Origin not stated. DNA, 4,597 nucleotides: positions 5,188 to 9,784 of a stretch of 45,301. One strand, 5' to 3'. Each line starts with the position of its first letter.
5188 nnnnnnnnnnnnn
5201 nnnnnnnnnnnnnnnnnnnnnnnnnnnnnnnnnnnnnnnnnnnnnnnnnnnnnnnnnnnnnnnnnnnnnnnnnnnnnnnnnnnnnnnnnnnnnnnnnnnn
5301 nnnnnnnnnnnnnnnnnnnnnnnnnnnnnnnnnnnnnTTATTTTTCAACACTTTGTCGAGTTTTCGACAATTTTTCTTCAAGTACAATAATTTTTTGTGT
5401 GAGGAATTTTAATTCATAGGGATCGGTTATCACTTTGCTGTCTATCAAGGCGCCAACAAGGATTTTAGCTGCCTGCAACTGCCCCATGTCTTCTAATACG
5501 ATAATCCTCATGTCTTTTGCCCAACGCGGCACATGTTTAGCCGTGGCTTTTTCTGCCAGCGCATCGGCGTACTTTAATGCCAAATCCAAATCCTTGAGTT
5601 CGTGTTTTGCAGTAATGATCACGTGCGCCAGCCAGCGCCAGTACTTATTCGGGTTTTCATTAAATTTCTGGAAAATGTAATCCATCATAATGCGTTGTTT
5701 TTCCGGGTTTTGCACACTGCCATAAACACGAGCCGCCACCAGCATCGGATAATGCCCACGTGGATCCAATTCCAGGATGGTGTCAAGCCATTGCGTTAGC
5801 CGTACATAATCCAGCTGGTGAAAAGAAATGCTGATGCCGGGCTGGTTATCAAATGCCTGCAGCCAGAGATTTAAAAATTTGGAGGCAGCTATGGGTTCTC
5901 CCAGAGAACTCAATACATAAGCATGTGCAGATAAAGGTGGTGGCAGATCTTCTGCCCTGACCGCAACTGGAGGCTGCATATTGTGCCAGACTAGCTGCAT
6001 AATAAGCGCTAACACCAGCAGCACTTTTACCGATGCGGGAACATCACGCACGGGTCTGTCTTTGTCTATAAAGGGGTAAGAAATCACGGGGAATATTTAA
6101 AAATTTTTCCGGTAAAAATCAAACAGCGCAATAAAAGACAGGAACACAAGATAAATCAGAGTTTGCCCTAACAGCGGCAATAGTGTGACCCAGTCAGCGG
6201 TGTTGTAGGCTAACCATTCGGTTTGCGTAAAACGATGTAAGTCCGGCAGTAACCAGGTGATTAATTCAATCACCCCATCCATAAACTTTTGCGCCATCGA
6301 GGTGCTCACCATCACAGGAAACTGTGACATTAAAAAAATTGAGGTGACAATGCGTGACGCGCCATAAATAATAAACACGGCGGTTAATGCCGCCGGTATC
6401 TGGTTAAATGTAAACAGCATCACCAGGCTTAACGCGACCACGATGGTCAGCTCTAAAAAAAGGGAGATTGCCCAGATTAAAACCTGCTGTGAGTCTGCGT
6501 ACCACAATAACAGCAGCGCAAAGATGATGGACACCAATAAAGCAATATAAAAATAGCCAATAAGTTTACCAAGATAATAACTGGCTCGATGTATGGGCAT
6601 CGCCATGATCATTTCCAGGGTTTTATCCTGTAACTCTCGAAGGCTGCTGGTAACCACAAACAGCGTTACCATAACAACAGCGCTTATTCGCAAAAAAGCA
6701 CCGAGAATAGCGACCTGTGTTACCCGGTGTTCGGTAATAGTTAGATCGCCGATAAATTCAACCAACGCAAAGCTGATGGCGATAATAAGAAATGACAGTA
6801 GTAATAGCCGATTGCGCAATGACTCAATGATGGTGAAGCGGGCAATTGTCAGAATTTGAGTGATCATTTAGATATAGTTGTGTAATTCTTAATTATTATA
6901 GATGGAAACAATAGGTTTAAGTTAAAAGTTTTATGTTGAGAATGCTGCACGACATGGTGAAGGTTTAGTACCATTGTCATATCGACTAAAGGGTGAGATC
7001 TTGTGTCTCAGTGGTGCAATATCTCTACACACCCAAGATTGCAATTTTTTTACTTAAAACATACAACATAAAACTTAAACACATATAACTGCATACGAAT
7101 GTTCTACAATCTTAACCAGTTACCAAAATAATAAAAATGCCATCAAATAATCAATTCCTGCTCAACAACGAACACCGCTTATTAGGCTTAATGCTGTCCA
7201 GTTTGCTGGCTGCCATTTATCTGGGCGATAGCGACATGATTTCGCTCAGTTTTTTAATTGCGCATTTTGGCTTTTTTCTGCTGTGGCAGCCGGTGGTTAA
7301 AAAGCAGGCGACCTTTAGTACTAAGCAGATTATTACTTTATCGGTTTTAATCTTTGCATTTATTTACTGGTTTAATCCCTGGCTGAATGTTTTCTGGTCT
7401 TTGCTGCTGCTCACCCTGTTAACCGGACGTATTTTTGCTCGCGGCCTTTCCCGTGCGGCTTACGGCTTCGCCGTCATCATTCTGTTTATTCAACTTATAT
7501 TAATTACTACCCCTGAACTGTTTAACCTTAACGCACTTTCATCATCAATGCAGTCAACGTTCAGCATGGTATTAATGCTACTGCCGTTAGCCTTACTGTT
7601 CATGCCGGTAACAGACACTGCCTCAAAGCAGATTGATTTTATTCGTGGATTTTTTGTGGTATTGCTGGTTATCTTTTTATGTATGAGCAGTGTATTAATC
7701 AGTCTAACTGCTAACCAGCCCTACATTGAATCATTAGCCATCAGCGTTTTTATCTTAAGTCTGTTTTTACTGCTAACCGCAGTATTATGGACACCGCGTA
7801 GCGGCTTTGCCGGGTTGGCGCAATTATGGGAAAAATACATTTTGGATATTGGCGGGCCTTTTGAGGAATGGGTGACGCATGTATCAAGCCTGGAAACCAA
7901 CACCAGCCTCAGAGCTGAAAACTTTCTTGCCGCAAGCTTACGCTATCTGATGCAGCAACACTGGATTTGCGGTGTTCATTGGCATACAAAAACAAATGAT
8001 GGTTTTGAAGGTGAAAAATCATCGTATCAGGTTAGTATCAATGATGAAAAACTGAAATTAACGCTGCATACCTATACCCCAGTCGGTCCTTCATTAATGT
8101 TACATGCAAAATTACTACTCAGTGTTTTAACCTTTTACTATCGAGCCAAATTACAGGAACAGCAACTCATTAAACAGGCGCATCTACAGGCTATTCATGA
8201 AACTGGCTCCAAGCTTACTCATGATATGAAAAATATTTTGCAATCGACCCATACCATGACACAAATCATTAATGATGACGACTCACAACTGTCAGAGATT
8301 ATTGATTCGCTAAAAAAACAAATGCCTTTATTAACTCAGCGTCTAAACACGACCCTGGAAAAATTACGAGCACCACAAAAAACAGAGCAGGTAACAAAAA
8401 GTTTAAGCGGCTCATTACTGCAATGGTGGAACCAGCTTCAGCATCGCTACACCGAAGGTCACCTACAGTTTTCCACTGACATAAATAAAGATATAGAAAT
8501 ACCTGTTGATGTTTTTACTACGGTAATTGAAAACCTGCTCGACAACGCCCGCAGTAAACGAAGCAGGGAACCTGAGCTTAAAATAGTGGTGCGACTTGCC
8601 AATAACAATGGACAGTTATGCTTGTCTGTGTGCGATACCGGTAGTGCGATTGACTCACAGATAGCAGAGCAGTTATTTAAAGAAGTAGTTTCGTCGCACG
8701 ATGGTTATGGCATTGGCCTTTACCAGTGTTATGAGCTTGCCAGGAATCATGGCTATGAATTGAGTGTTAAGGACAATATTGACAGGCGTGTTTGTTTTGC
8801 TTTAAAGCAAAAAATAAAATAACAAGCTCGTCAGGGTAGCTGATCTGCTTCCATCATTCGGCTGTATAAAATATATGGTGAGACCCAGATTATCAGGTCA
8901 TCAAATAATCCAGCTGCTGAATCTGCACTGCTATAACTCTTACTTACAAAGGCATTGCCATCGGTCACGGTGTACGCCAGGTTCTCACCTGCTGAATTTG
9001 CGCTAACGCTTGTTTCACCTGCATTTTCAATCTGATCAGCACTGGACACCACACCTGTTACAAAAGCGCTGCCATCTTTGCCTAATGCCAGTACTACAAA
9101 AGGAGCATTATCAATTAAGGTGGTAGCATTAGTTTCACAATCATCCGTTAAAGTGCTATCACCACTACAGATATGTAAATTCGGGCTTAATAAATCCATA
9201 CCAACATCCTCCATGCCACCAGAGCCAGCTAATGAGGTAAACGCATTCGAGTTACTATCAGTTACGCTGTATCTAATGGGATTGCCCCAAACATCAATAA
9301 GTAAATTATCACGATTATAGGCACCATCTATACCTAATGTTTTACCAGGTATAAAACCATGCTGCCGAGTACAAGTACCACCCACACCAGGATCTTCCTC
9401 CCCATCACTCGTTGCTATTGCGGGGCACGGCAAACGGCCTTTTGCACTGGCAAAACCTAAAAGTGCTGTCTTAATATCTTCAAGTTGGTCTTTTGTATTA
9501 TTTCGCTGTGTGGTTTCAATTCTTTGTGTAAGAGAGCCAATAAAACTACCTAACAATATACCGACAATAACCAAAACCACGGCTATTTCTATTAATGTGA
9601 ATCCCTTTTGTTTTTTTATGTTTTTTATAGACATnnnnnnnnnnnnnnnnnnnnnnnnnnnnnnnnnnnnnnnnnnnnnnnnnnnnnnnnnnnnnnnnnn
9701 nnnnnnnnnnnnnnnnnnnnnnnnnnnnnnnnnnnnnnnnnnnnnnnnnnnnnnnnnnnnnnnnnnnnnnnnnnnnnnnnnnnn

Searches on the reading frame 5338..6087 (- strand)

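Call 6: search_protein_families(library=pfam, proteins=[window:5338-6087:-], max_evalue=0.01)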
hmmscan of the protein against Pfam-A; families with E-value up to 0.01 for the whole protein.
window:5338-6087:- (249 aa): 0 families

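Call 33: search_protein_families(library=ncbifam, proteins=[window:5338-6087:-], max_evalue=0.01)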
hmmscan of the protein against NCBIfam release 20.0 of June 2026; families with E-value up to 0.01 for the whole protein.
window:5338-6087:- (249 aa): 0 families

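Call 86: search_protein_families(library=pfam, proteins=[window:5338-6087:-], max_evalue=5)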
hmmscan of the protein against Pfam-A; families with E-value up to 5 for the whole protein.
window:5338-6087:- (249 aa): 1 family
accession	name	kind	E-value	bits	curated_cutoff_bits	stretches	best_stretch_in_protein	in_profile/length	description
PF04665.18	Pox_A32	-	0.2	11.6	22.8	1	137-207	45-113/242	Poxvirus A32 protein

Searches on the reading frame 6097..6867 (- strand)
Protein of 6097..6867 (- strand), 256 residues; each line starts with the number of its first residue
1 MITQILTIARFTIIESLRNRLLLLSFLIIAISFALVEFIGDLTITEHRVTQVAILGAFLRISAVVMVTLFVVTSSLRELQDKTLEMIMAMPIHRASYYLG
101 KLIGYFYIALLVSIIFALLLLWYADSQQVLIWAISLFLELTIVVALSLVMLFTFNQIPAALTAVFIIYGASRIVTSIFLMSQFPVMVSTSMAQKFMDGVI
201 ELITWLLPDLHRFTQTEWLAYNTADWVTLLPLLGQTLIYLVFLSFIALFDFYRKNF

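Call 6: search_protein_families(library=pfam, proteins=[window:6097-6867:-], max_evalue=0.01)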
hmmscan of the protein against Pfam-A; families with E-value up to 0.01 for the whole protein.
window:6097-6867:- (256 aa): 3 families
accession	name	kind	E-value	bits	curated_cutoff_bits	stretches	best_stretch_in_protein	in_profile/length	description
PF12698.13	ABC2_membrane_3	-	4.1e-08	33.1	31.6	1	53-248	162-346/347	ABC-2 family transporter protein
PF12730.13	ABC2_membrane_4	-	0.00091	19.7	27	1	21-179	14-176/179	ABC-2 family transporter protein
PF12679.13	ABC2_membrane_2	-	0.0016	18.2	27.2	1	23-229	18-245/283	ABC-2 family transporter protein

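Call 33: search_protein_families(library=ncbifam, proteins=[window:6097-6867:-], max_evalue=0.01)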
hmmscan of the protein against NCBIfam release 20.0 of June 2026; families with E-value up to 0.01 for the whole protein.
window:6097-6867:- (256 aa): 0 families

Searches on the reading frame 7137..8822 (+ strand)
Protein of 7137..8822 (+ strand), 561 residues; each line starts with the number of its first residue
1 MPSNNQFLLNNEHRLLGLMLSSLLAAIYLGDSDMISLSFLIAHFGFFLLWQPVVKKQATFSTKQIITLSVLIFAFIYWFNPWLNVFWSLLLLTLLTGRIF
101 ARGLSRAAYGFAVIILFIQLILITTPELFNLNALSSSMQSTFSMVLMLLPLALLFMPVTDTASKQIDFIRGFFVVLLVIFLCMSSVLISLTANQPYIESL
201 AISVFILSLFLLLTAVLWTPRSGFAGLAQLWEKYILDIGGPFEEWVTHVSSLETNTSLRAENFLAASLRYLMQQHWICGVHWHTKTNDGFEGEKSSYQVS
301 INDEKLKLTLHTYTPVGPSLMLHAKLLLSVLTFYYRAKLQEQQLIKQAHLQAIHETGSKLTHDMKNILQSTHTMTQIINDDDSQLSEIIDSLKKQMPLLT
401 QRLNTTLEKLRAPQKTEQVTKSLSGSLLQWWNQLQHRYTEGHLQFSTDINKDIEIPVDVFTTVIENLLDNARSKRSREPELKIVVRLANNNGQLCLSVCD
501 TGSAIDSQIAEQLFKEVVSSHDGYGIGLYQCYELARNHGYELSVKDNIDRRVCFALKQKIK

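Call 4: search_protein_families(library=ncbifam, proteins=[window:7137-8822:+], max_evalue=0.01)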
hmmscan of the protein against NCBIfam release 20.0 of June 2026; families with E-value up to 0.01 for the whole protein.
window:7137-8822:+ (561 aa): 29 families (the best 25 are shown)
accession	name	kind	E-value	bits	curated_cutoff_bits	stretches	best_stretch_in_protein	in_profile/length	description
TIGR02916.1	PEP_his_kin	equivalog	1.2e-16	60.5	300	1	341-556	463-676/679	XrtA/PEP-CTERM system histidine kinase PrsK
NF006800.0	PRK09303.1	equivalog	1.3e-12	47.4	342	1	369-555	187-372/383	histidine kinase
NF008468.0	PRK11360.1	equivalog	4.3e-11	41.9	646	1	336-556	380-604/616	two-component system sensor histidine kinase AtoS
NF008298.1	PRK11086.1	subfamily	4.7e-10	38.5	520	1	454-555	418-520/529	DcuS/MalK family sensor histidine kinase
NF008312.0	PRK11100.1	equivalog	2.1e-09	36.8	356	1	353-553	256-467/477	two-component system sensor histidine kinase CreC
NF046044.1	PnpS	equivalog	2.3e-06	26.9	400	1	414-549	240-380/390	two-component system histidine kinase PnpS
NF007688.0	PRK10364.1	equivalog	2.3e-06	26.7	479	1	323-554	204-445/460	two-component system sensor histidine kinase ZraS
NF011874.0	PRK15347.1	equivalog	3e-06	25.5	852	1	466-557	520-611/921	two component system sensor kinase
NF008543.0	PRK11466.1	equivalog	6e-06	24.4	982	1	460-558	562-660/914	TMAO reductase system sensor histidine kinase/response regulator TorS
TIGR02956.1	TMAO_torS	equivalog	7.5e-06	24.3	676.5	1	442-557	562-679/967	TMAO reductase system sensor histidine kinase/response regulator TorS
TIGR02966.1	phoR_proteo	equivalog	1.2e-05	24.6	334.2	1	382-544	150-319/333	phosphate regulon sensor histidine kinase PhoR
NF011627.0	PRK15053.1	equivalog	1.6e-05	23.8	656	1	459-555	432-534/552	sensor histidine kinase DpiB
NF052574.1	HisKinEspCMyxo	equivalog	1.9e-05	23.1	1200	1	463-553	534-630/785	serine histidine kinase EspC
NF008025.0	PRK10755.1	equivalog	3.2e-05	22.8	314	1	461-551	255-346/362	two-component system sensor histidine kinase PmrB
NF007898.0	PRK10604.1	equivalog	4.2e-05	22.9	478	1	371-545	241-408/433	two-component system sensor histidine kinase RstB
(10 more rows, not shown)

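Call 6: search_protein_families(library=pfam, proteins=[window:7137-8822:+], max_evalue=0.01)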
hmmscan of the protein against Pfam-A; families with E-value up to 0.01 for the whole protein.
window:7137-8822:+ (561 aa): 1 family
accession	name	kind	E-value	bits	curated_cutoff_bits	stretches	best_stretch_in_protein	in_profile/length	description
PF02518.31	HATPase_c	-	3e-11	44.2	26.4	1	461-556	7-105/111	Histidine kinase-, DNA gyrase B-, and HSP90-like ATPase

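Call 81: search_solved_structures(query=window:7137-8822:+, max_evalue=0.01)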
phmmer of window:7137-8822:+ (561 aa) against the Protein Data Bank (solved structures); distinct sequences matched with E-value up to 0.01: 3.
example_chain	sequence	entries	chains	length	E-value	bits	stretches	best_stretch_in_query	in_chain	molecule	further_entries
6paj_A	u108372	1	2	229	6.1e-05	25.1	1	452-557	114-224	Sensor protein SrrB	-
9rcc_A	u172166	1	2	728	0.0001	24.3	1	359-556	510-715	Bacteriophytochrome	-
9eut_A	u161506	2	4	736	0.0001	24.3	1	359-556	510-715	Bacteriophytochrome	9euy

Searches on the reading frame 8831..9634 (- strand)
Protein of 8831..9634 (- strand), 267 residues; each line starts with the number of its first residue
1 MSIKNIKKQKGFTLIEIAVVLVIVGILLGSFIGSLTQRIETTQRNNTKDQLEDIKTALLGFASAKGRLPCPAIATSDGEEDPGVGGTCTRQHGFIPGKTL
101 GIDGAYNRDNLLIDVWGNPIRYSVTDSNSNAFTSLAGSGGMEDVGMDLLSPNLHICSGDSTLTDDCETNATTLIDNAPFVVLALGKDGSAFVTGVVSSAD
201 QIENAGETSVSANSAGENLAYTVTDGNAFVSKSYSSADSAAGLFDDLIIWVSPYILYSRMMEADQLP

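Call 4: search_protein_families(library=ncbifam, proteins=[window:8831-9634:-], max_evalue=0.01)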
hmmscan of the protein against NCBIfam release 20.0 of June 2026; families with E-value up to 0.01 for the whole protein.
window:8831-9634:- (267 aa): 10 families
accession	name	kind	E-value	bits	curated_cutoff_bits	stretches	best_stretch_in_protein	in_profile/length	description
TIGR01710.1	typeII_sec_gspG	equivalog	8.1e-11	42.1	88.85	1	10-70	1-61/134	type II secretion system major pseudopilin GspG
TIGR02532.1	IV_pilin_GFxxxE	domain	3.2e-07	29.9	16.3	1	9-28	1-20/24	prepilin-type N-terminal cleavage/methylation domain-containing protein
TIGR01708.2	typeII_sec_gspH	equivalog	1.1e-06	28.8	80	1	9-56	1-45/169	type II secretion system minor pseudopilin GspH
NF040999.1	pilin_ComGC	equivalog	1.5e-05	25.1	75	1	9-45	1-37/84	competence type IV pilus major pilin ComGC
NF041013.1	T4P_ComGE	equivalog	0.00015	21.8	49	1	7-47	1-42/83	competence type IV pilus minor pilin ComGE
NF007862.0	PRK10574.1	equivalog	0.0002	21.5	138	1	7-34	2-29/145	prepilin peptidase-dependent pilin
NF007800.0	PRK10506.1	equivalog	0.00065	19.6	158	1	4-30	3-29/163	prepilin peptidase-dependent protein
NF040982.1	ComGD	equivalog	0.001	19.5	70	1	9-52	1-44/139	competence type IV pilus minor pilin ComGD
NF041775.1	typeIV_PilA_Myxo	equivalog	0.0012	18.8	400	1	8-68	9-69/214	type IV pilin protein PilA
NF041002.1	pilin_ComGF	equivalog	0.0028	17.9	80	1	9-52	1-44/139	competence type IV pilus minor pilin ComGF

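Call 6: search_protein_families(library=pfam, proteins=[window:8831-9634:-], max_evalue=0.01)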
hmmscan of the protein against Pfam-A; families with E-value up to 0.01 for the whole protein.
window:8831-9634:- (267 aa): 1 family
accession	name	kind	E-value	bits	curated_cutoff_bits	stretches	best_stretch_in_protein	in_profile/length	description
PF07963.17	N_methyl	-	6.2e-08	32.3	21.2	1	7-30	2-25/27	Prokaryotic N-terminal methylation motif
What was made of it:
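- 8831..9634 (-): 267-aa prepilin (KQKG|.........), probably a minor pilin. N_methyl and TIGR02532 (calls 4, 6).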

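Call 86: search_protein_families(library=pfam, proteins=[window:8831-9634:-], max_evalue=5)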
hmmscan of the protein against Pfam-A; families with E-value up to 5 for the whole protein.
window:8831-9634:- (267 aa): 3 families
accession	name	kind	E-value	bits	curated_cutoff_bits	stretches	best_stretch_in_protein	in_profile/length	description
PF07963.17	N_methyl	-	6.2e-08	32.3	21.2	1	7-30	2-25/27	Prokaryotic N-terminal methylation motif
PF03094.20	Mlo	-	0.076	11.8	24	1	9-63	7-63/483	Mlo family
PF08334.16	T2SSG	-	0.25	11.8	21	0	36-128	3-82/108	Type II secretion system (T2SS), protein G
